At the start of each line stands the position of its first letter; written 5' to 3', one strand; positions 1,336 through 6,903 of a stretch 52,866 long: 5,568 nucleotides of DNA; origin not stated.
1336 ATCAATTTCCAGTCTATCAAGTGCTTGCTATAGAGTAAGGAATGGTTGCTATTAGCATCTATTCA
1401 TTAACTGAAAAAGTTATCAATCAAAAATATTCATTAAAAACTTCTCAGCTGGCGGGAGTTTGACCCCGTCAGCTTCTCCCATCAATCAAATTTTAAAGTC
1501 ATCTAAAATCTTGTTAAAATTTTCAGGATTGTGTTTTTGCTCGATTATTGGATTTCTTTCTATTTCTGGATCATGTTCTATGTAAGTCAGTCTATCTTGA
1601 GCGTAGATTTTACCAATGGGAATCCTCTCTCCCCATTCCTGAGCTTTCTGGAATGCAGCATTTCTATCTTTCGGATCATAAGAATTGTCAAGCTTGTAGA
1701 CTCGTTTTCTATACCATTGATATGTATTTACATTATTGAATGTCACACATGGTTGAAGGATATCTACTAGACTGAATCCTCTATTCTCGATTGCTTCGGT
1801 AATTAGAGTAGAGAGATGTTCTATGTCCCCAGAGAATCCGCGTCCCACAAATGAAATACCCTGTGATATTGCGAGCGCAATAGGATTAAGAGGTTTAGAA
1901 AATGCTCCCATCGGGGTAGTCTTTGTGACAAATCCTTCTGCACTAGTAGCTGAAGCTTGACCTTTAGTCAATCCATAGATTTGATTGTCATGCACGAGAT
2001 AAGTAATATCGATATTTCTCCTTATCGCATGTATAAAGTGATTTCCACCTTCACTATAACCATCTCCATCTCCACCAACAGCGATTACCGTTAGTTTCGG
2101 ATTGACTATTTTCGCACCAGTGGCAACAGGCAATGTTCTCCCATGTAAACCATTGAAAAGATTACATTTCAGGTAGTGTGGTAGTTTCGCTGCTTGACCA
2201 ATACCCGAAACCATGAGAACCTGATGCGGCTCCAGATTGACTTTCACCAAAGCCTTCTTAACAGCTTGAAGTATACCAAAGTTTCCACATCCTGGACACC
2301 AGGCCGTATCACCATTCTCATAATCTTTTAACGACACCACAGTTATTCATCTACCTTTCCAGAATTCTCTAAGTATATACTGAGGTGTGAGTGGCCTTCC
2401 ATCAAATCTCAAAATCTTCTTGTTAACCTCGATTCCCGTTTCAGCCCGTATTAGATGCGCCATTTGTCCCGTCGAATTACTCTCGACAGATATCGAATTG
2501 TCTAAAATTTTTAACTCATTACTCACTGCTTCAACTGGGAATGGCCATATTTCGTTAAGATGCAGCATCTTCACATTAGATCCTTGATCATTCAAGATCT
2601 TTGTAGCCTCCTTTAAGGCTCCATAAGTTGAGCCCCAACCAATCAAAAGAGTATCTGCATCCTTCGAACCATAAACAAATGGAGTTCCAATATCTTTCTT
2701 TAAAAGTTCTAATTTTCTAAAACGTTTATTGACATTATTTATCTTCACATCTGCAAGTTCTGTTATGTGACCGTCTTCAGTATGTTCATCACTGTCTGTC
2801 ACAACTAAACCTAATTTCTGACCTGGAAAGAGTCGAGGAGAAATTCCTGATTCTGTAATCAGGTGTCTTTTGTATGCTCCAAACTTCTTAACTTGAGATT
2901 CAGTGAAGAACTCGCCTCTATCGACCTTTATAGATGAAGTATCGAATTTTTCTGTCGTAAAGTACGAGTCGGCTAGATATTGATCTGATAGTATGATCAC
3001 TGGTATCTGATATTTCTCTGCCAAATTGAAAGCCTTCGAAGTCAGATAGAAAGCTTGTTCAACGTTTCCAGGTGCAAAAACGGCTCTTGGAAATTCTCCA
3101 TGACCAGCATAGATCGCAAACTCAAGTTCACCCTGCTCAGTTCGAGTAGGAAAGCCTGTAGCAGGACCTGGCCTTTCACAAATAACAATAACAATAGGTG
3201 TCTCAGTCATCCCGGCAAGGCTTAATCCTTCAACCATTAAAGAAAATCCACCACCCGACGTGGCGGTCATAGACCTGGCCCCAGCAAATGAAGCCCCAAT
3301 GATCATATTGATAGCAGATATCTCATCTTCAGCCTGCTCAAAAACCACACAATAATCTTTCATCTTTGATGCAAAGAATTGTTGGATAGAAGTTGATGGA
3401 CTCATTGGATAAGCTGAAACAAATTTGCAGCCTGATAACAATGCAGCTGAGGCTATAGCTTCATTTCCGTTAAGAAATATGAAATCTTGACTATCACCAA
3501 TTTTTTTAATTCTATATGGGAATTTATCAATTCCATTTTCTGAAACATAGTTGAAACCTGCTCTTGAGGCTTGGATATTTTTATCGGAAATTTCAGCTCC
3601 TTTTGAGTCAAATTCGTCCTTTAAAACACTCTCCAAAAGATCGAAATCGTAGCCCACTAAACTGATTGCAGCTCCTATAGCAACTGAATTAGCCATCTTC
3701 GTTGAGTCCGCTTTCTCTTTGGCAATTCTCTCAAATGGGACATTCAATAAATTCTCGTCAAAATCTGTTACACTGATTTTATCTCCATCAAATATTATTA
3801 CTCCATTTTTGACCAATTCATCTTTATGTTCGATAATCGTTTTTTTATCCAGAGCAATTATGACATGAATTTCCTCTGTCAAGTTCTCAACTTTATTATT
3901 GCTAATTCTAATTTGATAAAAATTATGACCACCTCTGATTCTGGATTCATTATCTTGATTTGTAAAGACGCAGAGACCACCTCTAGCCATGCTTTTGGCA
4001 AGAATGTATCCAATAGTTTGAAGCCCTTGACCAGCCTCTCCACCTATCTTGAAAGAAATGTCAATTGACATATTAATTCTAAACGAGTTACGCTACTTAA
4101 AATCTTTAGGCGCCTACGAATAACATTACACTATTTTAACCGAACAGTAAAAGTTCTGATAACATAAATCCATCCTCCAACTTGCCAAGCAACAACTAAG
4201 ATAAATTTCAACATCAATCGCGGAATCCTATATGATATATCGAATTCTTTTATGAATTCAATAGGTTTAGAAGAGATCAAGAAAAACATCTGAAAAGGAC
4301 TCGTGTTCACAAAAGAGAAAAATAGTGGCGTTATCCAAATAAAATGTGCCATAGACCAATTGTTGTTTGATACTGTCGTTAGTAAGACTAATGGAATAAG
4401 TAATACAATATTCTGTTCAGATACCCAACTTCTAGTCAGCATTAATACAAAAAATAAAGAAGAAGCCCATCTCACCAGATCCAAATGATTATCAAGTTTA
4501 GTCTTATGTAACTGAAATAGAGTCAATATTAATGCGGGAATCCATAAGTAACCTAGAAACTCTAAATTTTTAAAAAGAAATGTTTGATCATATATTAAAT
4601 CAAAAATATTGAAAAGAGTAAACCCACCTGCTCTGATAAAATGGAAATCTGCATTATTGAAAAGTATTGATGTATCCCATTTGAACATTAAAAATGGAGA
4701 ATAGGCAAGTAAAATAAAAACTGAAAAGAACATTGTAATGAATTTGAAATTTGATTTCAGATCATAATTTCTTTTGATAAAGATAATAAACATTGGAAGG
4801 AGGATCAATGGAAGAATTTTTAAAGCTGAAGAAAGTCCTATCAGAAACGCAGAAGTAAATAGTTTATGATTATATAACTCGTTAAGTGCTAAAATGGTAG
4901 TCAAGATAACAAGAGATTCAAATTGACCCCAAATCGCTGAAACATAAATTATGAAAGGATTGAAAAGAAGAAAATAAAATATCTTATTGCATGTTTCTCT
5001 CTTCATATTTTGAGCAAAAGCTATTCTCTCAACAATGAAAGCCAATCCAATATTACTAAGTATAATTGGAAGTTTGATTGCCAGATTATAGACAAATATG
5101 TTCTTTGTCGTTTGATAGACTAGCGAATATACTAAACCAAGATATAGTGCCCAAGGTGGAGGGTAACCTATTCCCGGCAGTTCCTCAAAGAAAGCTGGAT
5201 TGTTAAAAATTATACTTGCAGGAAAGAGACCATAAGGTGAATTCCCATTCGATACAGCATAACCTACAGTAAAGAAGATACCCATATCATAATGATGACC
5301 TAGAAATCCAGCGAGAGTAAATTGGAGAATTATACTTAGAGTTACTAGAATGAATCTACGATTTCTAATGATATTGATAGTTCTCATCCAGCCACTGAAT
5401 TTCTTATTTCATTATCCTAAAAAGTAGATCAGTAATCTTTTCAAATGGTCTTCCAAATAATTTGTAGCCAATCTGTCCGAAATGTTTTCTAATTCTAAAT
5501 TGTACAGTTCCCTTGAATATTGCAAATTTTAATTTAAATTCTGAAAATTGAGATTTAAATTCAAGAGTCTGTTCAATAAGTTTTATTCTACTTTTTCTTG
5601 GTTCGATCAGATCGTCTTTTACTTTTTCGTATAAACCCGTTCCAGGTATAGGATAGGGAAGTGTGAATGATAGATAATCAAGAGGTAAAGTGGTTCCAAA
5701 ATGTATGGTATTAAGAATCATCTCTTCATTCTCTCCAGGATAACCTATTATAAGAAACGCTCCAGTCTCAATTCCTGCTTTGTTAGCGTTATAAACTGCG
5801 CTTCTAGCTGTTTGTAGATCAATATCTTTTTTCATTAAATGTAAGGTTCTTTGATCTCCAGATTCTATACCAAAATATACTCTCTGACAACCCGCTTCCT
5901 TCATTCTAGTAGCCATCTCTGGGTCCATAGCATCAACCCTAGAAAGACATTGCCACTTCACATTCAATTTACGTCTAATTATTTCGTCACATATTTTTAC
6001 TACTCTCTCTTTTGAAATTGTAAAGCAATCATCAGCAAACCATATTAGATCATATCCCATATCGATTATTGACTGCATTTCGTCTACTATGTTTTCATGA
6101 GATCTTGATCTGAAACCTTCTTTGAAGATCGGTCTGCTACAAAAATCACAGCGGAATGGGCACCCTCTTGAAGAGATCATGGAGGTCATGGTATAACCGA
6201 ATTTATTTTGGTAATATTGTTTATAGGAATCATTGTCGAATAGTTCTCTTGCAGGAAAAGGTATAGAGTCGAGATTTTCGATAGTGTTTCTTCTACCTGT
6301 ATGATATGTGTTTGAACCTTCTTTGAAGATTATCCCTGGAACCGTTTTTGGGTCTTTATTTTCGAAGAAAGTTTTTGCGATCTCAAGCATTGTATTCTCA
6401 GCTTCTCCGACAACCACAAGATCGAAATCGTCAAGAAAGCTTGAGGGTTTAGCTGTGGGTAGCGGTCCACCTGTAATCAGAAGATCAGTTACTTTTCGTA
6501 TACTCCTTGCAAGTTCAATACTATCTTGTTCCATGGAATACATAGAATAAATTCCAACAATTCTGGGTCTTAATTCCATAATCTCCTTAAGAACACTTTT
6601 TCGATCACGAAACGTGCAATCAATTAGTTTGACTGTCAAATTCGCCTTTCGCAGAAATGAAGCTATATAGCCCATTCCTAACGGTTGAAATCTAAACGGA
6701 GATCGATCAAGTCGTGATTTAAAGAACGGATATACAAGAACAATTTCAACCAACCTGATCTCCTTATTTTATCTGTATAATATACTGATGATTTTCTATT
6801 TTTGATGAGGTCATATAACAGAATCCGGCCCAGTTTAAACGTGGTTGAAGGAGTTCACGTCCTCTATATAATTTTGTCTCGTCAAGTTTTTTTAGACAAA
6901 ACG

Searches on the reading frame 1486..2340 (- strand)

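Call 21: search_protein_families(library=pfam, proteins=[window:1486-2340:-], max_evalue=0.001)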
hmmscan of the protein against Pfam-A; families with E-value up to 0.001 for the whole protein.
window:1486-2340:- (284 aa): 2 families
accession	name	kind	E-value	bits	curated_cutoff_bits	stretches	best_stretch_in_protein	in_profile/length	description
PF02775.26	TPP_enzyme_C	-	1.7e-30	106.2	21.9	1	50-194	15-151/151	Thiamine pyrophosphate enzyme, C-terminal TPP binding domain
PF12367.13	PFO_beta_C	-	1e-26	93.2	24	1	198-260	1-64/66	Pyruvate ferredoxin oxidoreductase beta subunit C terminal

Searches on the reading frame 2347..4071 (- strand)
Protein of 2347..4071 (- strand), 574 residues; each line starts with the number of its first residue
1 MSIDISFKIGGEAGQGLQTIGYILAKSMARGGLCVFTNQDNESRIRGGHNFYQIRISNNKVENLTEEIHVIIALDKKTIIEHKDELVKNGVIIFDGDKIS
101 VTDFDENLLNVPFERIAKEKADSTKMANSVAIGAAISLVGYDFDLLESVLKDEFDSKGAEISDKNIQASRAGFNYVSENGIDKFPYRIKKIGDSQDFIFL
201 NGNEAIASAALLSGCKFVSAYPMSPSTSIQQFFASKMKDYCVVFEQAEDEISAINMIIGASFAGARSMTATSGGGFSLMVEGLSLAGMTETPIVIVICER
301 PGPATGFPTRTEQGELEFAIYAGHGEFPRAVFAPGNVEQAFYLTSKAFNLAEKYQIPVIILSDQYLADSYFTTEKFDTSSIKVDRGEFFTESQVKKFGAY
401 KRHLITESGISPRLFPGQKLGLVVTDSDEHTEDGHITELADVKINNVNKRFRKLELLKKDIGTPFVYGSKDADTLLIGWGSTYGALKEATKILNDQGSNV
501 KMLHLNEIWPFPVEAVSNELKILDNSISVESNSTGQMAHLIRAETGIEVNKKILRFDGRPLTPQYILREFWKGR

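Call 21: search_protein_families(library=pfam, proteins=[window:2347-4071:-], max_evalue=0.001)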
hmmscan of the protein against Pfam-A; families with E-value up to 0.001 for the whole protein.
window:2347-4071:- (574 aa): 3 families
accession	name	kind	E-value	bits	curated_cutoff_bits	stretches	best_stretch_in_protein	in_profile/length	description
PF01855.24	POR_N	-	5e-56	190.5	27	1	209-446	2-228/231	Pyruvate flavodoxin/ferredoxin oxidoreductase, thiamine diP-bdg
PF01558.24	POR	-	2.6e-33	116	27.4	1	13-173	1-172/173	Pyruvate ferredoxin/flavodoxin oxidoreductase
PF17147.9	PFOR_II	-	6.4e-10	39.7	27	1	472-564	1-100/102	Pyruvate:ferredoxin oxidoreductase core domain II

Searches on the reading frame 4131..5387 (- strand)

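Call 21: search_protein_families(library=pfam, proteins=[window:4131-5387:-], max_evalue=0.001)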
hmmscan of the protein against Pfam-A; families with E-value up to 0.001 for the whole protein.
window:4131-5387:- (418 aa): 1 family
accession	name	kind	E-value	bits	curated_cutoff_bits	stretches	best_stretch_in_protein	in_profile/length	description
PF09594.16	GT87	-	3.4e-06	27.4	25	1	100-239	19-151/237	Glycosyltransferase family 87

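Call 47: search_protein_families(library=ncbifam, proteins=[window:4131-5387:-], max_evalue=0.0001)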
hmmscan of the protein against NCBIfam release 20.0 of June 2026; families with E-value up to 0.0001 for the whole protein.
window:4131-5387:- (418 aa): 0 families

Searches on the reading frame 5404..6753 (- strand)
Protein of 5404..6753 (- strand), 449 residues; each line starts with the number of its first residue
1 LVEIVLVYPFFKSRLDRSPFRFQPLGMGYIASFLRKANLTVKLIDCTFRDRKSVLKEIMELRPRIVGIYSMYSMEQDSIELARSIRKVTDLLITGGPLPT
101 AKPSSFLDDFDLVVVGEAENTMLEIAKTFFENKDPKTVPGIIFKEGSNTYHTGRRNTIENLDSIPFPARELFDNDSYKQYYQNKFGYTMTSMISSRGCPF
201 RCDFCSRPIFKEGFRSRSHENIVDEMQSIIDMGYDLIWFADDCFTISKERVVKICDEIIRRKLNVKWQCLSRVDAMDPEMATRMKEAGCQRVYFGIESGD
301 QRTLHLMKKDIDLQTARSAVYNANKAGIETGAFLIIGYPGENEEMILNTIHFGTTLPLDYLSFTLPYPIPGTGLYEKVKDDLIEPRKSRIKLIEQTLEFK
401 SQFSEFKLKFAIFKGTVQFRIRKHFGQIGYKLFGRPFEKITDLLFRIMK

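Call 21: search_protein_families(library=pfam, proteins=[window:5404-6753:-], max_evalue=0.001)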
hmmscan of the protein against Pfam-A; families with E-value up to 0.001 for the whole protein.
window:5404-6753:- (449 aa): 3 families
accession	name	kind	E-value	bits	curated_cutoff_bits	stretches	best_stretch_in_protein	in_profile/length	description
PF04055.27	Radical_SAM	-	1.2e-26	94.4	29.5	1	192-352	1-165/166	Radical SAM superfamily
PF02310.24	B12-binding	-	2.6e-14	53.5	32.1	1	18-125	8-120/121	B12 binding domain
PF19864.5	Radical_SAM_N2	-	1.5e-05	24.9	29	1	74-134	70-130/151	Radical SAM proteins, N-terminal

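Call 47: search_protein_families(library=ncbifam, proteins=[window:5404-6753:-], max_evalue=0.0001)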
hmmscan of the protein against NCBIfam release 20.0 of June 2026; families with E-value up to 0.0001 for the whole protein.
window:5404-6753:- (449 aa): 30 families (the best 25 are shown)
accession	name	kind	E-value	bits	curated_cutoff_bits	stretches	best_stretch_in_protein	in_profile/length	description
TIGR04479.1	bcpD_PhpK_rSAM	subfamily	3.1e-49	167.7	600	1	24-352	72-405/504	PhpK family radical SAM P-methyltransferase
NF050148.1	rSAM_ApyD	equivalog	6.6e-46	156.9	750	1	54-382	66-397/645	RiPP biosynthesis radical SAM protein ApyD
TIGR03471.1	HpnJ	equivalog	7.3e-44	150.4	577.6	1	96-381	104-390/472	hopanoid biosynthesis associated radical SAM protein HpnJ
TIGR02026.1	BchE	equivalog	8.2e-42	143.7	481.35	1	4-424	2-432/497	magnesium-protoporphyrin IX monomethyl ester anaerobic oxidative cyclase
TIGR04072.2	rSAM_ladder_B12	equivalog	8.4e-35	120.2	360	1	15-351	9-344/443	lipid biosynthesis B12-binding/radical SAM protein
TIGR04013.1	B12_SAM_MJ_1487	hypoth_equivalog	1.1e-33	116.6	251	2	49-237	29-200/382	TIGR04013 family B12-binding domain/radical SAM domain-containing protein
TIGR04014.1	B12_SAM_MJ_0865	equivalog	1.8e-33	116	360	1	73-380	51-360/434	methyl-coenzyme M reductase glutamine C-methyltransferase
NF033070.1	rSAM_AprD4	equivalog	5.6e-33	114.5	500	1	134-380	144-392/456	AprD4 family radical SAM diol-dehydratase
TIGR04367.1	HpnR_B12_rSAM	equivalog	2e-31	109.1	650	1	20-377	18-372/490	hopanoid C-3 methylase HpnR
NF038361.1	rSAM_Sden_1168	equivalog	1.7e-30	106.2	575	1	110-378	199-473/560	Sden_1168 family B12-binding radical SAM P-methyltransferase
TIGR04385.1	B12_rSAM_cofa1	equivalog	4.3e-29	102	450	1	92-351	102-359/438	B12 lower ligand biosynthesis radical SAM protein BzaD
TIGR04295.1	B12_rSAM_oligo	hypoth_equivalog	9.8e-28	97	400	1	23-316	24-321/422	TIGR04295 family B12-binding domain-containing radical SAM protein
TIGR03975.1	rSAM_ocin_1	subfamily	6.9e-23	81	281.85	1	53-345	119-419/606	RiPP maturation radical SAM C-methyltransferase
NF040542.1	rSAM_RCCLKC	equivalog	1e-17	64.4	450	1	22-332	11-326/423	arsinothricin biosynthesis radical SAM protein ArsL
NF033712.0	B12_rSAM_KedN5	subfamily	2.4e-15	55.8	700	1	108-348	113-362/624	KedN5 family methylcobalamin-dependent radical SAM C-methyltransferase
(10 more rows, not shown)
